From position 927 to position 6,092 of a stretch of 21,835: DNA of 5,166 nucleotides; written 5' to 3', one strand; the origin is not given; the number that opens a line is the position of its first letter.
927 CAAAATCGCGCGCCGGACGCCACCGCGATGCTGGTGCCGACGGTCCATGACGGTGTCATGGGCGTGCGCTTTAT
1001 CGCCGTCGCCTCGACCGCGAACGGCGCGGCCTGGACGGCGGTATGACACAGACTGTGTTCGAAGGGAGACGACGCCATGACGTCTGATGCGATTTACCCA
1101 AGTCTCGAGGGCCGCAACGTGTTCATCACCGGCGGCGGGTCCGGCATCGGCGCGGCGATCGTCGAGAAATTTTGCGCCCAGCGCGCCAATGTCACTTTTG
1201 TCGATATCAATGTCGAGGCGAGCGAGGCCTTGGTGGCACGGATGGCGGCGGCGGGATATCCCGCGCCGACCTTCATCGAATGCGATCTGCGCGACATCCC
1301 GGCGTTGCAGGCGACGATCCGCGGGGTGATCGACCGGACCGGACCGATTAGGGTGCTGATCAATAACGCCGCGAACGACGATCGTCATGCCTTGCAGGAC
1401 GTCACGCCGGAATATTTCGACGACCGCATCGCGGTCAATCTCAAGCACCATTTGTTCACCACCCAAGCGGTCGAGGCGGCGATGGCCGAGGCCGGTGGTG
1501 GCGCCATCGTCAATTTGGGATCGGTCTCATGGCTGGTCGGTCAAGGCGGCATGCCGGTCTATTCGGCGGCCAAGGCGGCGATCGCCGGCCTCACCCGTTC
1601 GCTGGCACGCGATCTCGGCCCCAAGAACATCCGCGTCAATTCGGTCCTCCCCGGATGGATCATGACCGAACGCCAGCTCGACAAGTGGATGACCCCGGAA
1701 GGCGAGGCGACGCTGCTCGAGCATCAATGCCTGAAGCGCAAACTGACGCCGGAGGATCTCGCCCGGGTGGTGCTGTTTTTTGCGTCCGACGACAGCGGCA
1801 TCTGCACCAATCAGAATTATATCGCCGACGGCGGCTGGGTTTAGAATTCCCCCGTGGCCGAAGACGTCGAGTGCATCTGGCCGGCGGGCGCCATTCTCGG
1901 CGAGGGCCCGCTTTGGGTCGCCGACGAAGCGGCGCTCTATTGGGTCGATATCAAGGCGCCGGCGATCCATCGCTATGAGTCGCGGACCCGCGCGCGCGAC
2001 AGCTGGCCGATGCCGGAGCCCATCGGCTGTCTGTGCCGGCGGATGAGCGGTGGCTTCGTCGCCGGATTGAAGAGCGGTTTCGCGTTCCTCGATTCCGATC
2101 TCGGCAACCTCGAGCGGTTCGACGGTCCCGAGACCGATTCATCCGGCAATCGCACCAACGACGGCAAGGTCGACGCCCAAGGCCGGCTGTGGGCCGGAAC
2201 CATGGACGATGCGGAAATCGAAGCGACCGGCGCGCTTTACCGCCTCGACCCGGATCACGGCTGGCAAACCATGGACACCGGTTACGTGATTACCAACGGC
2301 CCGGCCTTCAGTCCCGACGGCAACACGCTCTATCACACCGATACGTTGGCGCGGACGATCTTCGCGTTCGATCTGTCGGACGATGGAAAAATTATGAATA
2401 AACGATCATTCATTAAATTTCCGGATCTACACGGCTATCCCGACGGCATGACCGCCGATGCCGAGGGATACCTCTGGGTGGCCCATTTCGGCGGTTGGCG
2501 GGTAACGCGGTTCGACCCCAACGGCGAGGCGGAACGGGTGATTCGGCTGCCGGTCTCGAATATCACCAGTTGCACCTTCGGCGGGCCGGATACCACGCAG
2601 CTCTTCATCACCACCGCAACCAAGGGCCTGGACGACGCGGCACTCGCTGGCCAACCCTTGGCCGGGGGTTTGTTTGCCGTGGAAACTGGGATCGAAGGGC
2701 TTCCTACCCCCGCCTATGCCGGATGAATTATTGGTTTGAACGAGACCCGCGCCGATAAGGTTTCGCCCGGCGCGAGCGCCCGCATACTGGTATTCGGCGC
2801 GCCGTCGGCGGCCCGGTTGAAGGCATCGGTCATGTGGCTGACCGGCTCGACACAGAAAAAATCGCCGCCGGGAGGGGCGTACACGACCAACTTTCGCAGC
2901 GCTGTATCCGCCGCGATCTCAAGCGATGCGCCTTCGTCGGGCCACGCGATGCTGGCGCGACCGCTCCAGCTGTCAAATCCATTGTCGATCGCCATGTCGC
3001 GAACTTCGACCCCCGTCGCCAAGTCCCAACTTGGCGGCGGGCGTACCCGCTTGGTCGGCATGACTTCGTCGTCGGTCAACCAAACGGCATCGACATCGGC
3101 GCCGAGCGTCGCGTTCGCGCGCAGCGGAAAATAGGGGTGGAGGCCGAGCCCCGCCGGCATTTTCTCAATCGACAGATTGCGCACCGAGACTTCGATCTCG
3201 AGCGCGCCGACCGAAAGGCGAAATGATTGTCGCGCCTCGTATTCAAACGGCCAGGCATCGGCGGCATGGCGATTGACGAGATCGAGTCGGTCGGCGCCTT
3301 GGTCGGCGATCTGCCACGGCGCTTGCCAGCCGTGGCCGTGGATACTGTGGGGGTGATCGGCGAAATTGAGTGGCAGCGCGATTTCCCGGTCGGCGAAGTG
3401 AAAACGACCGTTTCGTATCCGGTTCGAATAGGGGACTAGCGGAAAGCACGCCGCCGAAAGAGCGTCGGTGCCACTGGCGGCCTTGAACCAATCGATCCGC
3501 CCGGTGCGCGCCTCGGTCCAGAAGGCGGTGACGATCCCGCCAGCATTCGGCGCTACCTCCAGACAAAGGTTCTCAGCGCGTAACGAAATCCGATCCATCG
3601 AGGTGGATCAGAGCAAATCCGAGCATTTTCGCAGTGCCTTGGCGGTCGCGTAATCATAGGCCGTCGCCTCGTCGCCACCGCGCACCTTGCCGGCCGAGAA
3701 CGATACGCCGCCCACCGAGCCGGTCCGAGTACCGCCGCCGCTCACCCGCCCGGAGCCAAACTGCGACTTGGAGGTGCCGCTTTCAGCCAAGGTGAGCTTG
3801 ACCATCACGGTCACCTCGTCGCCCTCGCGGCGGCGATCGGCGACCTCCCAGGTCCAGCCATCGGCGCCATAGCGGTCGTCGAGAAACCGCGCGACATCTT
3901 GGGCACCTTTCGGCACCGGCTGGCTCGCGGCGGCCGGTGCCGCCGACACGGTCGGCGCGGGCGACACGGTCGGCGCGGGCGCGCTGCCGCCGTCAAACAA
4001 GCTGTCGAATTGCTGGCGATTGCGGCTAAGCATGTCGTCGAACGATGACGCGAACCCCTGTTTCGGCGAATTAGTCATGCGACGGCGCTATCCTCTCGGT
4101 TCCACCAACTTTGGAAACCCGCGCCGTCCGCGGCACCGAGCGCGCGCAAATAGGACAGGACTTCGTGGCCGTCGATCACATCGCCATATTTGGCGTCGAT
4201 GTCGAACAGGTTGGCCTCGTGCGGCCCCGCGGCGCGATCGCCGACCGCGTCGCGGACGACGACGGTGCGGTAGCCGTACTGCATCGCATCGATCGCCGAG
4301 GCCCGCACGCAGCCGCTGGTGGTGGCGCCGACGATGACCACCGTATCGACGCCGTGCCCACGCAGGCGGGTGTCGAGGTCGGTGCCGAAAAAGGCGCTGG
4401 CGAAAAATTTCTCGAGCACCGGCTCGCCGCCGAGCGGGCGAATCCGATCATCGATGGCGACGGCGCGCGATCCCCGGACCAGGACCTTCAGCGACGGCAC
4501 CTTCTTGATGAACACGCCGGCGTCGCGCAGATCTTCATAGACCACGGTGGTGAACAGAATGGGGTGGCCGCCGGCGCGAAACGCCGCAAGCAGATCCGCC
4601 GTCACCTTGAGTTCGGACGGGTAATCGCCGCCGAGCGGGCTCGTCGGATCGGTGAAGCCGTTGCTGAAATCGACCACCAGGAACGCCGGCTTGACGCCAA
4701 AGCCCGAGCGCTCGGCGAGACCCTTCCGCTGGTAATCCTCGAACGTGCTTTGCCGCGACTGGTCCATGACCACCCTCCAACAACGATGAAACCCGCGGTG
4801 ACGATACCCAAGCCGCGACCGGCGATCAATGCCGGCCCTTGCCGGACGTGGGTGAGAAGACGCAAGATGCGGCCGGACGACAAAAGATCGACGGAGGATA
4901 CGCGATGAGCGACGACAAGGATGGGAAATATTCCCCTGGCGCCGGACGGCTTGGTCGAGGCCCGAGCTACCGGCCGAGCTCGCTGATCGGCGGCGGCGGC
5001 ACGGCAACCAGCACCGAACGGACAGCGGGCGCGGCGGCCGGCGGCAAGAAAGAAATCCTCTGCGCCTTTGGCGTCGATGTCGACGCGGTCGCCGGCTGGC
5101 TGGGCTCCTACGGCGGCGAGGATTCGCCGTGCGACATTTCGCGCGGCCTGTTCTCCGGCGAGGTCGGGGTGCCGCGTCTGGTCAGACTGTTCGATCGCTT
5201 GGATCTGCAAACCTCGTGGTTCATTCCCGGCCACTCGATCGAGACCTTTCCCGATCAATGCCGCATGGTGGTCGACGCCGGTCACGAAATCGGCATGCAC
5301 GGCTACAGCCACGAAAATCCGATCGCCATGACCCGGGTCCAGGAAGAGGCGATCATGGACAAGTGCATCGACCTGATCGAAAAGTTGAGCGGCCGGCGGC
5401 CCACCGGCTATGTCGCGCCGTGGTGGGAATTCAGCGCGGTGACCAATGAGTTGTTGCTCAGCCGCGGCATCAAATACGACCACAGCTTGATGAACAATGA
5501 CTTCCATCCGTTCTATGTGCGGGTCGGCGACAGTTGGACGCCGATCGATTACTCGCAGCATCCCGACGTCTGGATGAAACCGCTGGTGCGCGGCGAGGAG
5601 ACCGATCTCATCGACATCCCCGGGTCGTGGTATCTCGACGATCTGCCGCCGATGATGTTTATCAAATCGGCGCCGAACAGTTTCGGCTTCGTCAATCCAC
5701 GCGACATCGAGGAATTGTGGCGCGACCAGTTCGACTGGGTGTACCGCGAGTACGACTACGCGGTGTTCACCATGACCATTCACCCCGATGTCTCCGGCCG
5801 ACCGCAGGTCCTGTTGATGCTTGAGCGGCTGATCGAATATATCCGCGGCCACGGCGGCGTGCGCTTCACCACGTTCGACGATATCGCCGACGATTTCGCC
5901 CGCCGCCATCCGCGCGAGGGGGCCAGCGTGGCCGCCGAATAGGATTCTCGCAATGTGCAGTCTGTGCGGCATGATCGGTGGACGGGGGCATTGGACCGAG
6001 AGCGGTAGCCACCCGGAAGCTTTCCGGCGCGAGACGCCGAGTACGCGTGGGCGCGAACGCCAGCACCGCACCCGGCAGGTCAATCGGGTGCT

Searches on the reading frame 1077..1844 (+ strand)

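Call 8: search_protein_families(library=pfam, proteins=[window:1077-1844:+], max_evalue=0.001)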
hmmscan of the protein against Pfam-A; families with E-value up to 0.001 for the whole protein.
window:1077-1844:+ (255 aa): 6 families
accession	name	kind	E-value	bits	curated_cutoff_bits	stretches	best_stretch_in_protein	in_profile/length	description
PF13561.12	adh_short_C2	-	1.7e-52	178.8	27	1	22-254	6-235/236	Enoyl-(Acyl carrier protein) reductase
PF00106.31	adh_short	-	5e-46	157.1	26.6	1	14-200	2-187/195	short chain dehydrogenase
PF08659.16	KR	-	3.7e-08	33.9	22.6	1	15-177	3-164/180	KR domain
PF23441.1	SDR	-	0.00034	20.5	27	1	13-199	8-198/258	SDR-like rossmann domain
PF01370.27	Epimerase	-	0.0004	20.3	20.9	1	15-114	1-87/240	NAD dependent epimerase/dehydratase family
PF13649.12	Methyltransf_25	-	0.00065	20.8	27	0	19-86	5-70/97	Methyltransferase domain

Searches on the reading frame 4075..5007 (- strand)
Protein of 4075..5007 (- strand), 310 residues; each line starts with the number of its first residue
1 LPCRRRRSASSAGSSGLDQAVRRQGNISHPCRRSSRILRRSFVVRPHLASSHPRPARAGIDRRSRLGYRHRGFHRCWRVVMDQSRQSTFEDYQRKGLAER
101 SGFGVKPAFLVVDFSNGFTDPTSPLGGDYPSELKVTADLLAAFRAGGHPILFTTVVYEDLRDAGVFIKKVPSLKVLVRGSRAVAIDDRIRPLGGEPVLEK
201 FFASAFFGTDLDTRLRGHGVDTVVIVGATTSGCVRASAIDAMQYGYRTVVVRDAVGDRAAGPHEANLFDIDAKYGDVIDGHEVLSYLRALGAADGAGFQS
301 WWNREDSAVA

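Call 8: search_protein_families(library=pfam, proteins=[window:4075-5007:-], max_evalue=0.001)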
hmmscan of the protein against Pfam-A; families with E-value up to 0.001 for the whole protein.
window:4075-5007:- (310 aa): 1 family
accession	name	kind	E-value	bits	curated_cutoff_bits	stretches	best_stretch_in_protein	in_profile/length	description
PF00857.26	Isochorismatase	-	5.3e-36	124.8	27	1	108-280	2-173/175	Isochorismatase domain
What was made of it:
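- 4075..4767 (-): Isochorismatase-family hydrolase, N-carbamoylsarcosine-amidase-like. The true start is probably Met81 of the long ORF 4075-5007. It is translationally coupled to the paralog. Pfam Isochorismatase (call 8).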

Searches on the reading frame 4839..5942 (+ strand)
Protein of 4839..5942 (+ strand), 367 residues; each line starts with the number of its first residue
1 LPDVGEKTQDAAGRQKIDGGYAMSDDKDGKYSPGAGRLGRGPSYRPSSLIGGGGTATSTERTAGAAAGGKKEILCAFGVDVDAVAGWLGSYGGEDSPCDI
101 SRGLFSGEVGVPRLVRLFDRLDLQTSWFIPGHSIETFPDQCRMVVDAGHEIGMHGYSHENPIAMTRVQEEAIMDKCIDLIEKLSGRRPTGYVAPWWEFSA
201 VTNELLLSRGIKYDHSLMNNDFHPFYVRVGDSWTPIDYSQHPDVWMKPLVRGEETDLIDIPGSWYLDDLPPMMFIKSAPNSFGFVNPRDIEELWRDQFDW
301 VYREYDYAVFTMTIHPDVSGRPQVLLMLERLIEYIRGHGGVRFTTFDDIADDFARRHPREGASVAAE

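Call 8: search_protein_families(library=pfam, proteins=[window:4839-5942:+], max_evalue=0.001)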
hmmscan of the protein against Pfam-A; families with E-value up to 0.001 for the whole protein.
window:4839-5942:+ (367 aa): 2 families
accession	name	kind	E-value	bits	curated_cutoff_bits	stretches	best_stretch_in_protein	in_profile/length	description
PF01522.26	Polysacc_deac_1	-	7.1e-15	55.5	23.1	1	111-212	21-122/124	Polysaccharide deacetylase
PF10096.14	DUF2334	-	4.6e-06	26.8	26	1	139-254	57-154/203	Uncharacterized protein conserved in bacteria (DUF2334)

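Call 64: search_solved_structures(query=window:4839-5942:+, max_evalue=0.001)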
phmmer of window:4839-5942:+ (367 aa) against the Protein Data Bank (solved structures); distinct sequences matched with E-value up to 0.001: 20.
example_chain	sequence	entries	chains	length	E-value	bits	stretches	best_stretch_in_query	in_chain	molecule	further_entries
3qbu_A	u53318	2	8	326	1.9e-151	507.7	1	70-360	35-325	Putative uncharacterized protein | peptidoglycan deacetylase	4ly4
3rxz_A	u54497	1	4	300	1.3e-32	116.4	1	57-232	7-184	Polysaccharide deacetylase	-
3cl6_A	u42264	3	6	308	1.2e-17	67.2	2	105-221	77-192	Puue allantoinase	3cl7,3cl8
1z7a_A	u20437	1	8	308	4e-16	62.1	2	106-222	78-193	conserved hypothetical protein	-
3s6o_A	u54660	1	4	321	2.5e-12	49.6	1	106-229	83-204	Polysaccharide deacetylase family protein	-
7y51_A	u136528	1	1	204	6.4e-08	35.1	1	112-212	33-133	Predicted xylanase/chitin deacetylase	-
7fbw_A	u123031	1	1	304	1.8e-07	33.6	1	112-212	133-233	Predicted xylanase/chitin deacetylase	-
2j13_A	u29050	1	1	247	6.1e-06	28.6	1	107-202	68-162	POLYSACCHARIDE DEACETYLASE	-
5o6y_A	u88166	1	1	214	1.1e-05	27.8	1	112-197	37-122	Peptidoglycan N-acetylglucosamine deacetylase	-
5lfz_A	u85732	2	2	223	1.9e-05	27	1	116-208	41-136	ArCE4A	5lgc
5o6y_B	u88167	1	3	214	2.4e-05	26.6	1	112-194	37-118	Peptidoglycan N-acetylglucosamine deacetylase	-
6h8n_A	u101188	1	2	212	3.4e-05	26.1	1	125-201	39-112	Peptidoglycan-N-acetylmuramic acid deacetylase PdaC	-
4l1g_A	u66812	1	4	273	3.5e-05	26.1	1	112-194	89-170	Peptidoglycan N-acetylglucosamine deacetylase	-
6h8l_A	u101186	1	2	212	3.5e-05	26.1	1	125-201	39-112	Peptidoglycan-N-acetylmuramic acid deacetylase PdaC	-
6hpa_A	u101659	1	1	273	3.7e-05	26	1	107-194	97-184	Putative polysaccharide deacetylase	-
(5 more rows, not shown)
